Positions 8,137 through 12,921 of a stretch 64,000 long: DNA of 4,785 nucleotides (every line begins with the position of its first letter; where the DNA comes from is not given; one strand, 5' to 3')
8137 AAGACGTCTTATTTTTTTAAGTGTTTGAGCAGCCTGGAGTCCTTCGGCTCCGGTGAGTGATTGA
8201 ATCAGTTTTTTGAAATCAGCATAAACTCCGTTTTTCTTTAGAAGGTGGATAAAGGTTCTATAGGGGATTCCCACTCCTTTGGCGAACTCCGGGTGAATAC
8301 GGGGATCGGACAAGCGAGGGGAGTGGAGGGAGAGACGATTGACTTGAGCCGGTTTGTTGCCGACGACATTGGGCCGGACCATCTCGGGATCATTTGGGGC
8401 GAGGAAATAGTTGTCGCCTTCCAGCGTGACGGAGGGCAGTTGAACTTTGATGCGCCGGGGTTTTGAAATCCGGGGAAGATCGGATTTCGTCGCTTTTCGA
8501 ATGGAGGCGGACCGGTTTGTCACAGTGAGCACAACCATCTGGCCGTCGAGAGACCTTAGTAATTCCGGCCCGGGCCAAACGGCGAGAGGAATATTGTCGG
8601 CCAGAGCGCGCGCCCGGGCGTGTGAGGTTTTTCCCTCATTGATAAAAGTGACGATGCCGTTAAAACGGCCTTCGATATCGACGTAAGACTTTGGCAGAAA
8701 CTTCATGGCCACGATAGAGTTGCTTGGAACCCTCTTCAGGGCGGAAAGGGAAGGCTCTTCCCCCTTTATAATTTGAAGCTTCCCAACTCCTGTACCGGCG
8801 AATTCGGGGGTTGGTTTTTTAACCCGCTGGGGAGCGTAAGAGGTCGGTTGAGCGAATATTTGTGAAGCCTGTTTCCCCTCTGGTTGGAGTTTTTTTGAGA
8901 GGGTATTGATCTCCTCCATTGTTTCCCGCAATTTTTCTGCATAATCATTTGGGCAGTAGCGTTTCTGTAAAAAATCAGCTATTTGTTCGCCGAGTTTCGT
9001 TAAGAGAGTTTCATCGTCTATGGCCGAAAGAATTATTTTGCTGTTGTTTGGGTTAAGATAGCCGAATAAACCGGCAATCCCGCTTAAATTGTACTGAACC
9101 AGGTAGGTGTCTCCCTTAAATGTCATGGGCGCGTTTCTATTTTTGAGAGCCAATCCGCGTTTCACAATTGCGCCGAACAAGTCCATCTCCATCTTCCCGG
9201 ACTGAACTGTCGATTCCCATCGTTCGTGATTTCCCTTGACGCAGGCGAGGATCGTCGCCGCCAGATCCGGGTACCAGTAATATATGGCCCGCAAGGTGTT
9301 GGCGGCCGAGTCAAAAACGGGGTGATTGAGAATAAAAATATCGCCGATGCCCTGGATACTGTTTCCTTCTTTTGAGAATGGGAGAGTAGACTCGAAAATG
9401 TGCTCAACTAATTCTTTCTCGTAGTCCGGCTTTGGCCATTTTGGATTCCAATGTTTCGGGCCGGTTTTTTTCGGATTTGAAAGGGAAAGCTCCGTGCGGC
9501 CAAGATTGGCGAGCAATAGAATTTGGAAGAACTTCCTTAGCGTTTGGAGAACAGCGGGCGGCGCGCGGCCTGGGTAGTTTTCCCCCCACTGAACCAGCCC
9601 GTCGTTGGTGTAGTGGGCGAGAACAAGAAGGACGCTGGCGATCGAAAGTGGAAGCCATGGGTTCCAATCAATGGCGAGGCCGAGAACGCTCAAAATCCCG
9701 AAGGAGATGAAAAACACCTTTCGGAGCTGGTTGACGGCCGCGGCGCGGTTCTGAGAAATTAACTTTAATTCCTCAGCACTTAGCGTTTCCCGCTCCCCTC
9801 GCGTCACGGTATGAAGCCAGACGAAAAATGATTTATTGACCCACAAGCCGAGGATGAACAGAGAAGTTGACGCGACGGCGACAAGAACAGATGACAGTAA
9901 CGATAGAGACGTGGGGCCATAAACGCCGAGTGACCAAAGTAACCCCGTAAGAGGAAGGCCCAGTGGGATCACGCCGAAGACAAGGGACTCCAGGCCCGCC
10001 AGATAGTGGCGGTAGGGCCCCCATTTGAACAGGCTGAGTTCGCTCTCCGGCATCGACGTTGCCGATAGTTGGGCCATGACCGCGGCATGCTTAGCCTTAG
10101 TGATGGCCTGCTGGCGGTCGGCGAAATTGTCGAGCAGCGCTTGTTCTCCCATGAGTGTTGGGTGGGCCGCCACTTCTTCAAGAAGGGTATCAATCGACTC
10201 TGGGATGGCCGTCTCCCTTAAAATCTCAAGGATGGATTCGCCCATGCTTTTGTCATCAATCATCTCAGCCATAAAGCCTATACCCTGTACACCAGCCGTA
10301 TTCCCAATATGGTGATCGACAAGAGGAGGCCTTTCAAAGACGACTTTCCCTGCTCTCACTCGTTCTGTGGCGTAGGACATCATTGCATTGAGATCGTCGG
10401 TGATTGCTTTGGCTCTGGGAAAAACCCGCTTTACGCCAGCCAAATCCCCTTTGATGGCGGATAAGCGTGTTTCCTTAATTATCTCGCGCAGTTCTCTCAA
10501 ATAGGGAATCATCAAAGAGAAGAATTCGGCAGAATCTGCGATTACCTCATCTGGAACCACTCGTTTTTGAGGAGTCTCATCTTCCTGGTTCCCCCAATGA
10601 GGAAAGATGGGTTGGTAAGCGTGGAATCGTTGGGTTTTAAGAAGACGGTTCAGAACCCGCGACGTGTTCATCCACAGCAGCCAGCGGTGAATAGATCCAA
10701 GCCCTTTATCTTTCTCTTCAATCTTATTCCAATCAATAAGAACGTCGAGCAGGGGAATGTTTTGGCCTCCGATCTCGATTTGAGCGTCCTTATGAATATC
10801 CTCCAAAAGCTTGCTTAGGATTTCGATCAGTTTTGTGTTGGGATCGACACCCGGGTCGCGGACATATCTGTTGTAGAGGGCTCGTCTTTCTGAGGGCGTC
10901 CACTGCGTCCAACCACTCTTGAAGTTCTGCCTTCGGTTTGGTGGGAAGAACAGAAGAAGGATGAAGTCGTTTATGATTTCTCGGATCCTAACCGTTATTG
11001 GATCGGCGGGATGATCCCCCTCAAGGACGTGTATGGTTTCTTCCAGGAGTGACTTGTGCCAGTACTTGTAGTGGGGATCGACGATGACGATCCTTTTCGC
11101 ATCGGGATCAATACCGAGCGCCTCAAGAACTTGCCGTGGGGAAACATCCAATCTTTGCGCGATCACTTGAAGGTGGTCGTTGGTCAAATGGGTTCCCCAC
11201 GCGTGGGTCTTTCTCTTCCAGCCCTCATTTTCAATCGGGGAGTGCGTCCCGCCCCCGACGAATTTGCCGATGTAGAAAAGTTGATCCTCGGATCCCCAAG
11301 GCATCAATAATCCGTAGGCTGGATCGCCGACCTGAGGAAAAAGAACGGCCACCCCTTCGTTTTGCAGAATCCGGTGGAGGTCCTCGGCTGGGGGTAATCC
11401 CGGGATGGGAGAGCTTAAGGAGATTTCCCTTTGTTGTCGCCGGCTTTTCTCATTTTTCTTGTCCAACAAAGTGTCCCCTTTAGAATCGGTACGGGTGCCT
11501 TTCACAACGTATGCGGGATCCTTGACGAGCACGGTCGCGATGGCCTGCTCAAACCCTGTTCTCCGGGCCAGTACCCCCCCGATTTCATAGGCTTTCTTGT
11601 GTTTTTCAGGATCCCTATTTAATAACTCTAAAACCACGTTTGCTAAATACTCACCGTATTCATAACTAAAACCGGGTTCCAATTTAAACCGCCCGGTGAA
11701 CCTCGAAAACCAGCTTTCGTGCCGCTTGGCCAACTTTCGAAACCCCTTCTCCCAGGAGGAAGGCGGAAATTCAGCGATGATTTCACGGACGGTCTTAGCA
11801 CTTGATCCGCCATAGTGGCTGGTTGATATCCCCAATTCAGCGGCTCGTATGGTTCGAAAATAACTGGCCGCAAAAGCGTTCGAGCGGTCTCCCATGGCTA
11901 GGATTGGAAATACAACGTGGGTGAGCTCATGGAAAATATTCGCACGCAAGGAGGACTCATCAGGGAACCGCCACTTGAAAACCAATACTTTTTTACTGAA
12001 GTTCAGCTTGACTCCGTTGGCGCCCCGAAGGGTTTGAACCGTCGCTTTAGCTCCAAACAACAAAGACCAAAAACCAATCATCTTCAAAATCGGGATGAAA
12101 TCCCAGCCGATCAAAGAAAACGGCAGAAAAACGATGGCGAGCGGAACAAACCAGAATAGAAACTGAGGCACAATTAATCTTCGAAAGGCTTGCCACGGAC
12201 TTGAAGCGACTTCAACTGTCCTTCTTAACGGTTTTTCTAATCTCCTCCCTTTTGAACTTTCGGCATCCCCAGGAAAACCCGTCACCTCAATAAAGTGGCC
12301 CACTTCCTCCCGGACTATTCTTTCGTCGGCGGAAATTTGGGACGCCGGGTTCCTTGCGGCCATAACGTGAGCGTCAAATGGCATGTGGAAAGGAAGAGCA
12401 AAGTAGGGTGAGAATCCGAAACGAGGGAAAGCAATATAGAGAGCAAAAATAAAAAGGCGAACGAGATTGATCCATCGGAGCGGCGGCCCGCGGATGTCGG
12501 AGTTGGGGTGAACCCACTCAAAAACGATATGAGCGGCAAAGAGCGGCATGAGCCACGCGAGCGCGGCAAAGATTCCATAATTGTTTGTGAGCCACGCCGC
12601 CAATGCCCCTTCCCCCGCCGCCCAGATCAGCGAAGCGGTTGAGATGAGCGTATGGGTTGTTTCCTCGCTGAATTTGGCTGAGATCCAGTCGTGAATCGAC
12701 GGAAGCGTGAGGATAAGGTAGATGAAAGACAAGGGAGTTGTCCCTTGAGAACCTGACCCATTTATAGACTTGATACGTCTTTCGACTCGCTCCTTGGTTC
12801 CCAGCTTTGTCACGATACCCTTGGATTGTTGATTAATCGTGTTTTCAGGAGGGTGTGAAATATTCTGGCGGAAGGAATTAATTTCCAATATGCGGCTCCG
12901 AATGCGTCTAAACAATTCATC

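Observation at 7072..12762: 327-bp near-identical in-frame direct repeat inside one gene, spaced exactly 1788 codons apart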

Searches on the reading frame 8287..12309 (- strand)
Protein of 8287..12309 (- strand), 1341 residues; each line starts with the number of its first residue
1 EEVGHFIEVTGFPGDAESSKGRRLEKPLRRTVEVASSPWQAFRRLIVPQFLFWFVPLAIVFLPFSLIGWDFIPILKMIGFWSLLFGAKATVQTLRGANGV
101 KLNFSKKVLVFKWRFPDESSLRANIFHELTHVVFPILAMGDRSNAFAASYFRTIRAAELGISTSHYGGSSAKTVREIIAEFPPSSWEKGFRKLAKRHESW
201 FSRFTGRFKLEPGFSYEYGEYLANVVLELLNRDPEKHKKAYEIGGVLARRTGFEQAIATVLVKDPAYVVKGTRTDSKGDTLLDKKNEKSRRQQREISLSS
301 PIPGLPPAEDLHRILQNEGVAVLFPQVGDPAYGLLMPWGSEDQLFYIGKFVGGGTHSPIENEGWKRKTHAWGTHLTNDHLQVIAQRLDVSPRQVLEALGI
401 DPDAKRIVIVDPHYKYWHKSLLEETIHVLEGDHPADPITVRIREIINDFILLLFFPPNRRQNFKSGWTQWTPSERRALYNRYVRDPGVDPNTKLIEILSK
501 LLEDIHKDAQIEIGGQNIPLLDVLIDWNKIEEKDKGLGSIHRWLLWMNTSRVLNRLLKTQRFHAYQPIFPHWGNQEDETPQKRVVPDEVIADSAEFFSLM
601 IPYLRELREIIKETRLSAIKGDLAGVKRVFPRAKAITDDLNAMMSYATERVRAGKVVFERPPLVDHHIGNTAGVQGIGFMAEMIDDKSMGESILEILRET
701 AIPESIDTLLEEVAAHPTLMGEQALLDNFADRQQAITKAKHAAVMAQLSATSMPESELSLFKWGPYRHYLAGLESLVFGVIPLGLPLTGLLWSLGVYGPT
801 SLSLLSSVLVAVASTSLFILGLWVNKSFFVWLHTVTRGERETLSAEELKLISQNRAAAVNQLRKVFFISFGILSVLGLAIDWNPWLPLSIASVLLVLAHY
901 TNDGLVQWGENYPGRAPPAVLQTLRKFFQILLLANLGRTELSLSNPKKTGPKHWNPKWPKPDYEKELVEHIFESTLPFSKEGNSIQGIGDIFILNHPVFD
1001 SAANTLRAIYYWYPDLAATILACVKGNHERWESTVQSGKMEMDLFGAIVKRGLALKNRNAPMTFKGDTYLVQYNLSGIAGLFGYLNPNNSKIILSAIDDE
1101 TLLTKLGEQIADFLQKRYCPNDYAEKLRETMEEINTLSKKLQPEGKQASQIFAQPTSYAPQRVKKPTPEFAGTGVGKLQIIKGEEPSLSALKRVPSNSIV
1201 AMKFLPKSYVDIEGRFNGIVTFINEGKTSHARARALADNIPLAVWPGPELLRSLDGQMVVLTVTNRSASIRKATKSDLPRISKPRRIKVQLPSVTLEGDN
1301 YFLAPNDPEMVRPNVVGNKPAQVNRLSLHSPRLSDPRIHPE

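Call 26: search_protein_families(library=pfam, proteins=[window:8287-12309:-], max_evalue=10)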
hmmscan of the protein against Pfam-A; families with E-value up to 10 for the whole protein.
window:8287-12309:- (1341 aa): 1 family
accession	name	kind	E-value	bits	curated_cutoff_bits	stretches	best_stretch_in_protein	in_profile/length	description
PF00391.29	PEP-utilizers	-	0.22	11.6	23.1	1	1195-1260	2-66/72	PEP-utilising enzyme, mobile domain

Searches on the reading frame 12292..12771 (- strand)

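Call 26: search_protein_families(library=pfam, proteins=[window:12292-12771:-], max_evalue=10)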
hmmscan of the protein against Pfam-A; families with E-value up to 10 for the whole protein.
seq(160 aa): 1 family
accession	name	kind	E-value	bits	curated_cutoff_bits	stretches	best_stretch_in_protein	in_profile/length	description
PF13714.12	PEP_mutase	-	0.21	11.6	31.5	1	20-55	10-45/240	Phosphoenolpyruvate phosphomutase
